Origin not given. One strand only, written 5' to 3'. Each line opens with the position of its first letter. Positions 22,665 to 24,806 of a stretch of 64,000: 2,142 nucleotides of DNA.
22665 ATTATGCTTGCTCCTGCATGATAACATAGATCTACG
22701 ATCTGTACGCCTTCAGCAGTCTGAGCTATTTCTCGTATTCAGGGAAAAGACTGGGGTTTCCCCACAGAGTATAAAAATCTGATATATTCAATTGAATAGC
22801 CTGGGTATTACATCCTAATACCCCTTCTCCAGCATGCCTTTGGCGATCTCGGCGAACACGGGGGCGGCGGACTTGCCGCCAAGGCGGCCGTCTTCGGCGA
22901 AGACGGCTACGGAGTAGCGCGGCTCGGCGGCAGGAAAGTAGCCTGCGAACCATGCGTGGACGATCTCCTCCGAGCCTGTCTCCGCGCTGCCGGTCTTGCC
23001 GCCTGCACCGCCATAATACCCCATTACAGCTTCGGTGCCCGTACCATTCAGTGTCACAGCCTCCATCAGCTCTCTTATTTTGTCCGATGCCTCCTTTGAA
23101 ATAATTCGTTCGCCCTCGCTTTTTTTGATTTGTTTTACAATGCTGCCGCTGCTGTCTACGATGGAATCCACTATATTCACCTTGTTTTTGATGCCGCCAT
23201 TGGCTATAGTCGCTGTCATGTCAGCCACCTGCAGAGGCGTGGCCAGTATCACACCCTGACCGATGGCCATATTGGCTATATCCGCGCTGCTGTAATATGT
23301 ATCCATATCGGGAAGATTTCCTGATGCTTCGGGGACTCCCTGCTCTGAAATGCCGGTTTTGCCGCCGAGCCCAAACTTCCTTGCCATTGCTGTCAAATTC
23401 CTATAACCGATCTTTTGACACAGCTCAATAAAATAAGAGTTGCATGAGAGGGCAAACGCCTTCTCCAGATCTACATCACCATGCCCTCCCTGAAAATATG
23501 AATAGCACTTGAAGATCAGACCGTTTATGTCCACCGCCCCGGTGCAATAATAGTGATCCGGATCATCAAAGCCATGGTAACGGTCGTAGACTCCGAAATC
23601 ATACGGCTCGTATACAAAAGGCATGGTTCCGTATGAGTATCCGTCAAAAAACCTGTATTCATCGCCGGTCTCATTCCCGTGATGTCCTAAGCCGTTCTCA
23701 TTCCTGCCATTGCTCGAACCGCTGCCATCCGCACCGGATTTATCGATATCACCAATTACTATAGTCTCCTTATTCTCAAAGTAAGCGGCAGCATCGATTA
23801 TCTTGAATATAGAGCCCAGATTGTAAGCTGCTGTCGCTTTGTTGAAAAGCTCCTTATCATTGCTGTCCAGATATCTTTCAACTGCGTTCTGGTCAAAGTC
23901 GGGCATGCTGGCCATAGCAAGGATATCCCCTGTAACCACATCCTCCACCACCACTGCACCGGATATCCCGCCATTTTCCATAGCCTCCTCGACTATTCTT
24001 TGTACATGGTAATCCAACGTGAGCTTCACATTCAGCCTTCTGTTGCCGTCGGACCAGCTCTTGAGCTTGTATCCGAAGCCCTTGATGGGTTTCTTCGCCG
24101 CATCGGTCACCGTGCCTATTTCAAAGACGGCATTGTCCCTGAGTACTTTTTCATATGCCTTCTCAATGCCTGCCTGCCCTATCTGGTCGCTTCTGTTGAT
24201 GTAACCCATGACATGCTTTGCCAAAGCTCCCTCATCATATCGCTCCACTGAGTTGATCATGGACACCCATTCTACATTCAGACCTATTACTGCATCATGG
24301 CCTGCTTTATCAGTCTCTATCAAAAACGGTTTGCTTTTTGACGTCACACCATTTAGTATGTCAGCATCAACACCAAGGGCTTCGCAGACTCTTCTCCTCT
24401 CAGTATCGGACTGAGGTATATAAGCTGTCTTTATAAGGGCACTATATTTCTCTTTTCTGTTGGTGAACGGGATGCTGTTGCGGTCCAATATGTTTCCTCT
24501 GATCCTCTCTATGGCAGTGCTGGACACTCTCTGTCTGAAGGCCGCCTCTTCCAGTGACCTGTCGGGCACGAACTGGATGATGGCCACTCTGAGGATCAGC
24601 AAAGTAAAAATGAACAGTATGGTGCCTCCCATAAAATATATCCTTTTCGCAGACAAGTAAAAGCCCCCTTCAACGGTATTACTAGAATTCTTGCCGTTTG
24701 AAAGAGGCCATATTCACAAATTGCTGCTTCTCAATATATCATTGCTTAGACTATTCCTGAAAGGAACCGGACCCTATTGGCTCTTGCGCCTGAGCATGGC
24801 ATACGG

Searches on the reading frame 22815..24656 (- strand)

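Call 99: search_protein_families(library=pfam, proteins=[window:22815-24656:-], max_evalue=0.00001)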
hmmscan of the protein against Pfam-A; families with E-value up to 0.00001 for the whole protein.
window:22815-24656:- (613 aa): 2 families
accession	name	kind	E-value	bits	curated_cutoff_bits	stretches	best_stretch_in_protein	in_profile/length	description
PF00905.27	Transpeptidase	-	6.7e-50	170.4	22.1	2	379-605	76-298/299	Penicillin binding protein transpeptidase domain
PF03717.20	PBP_dimer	-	1.2e-07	32.8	24.4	0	52-176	5-162/180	Penicillin-binding Protein dimerisation domain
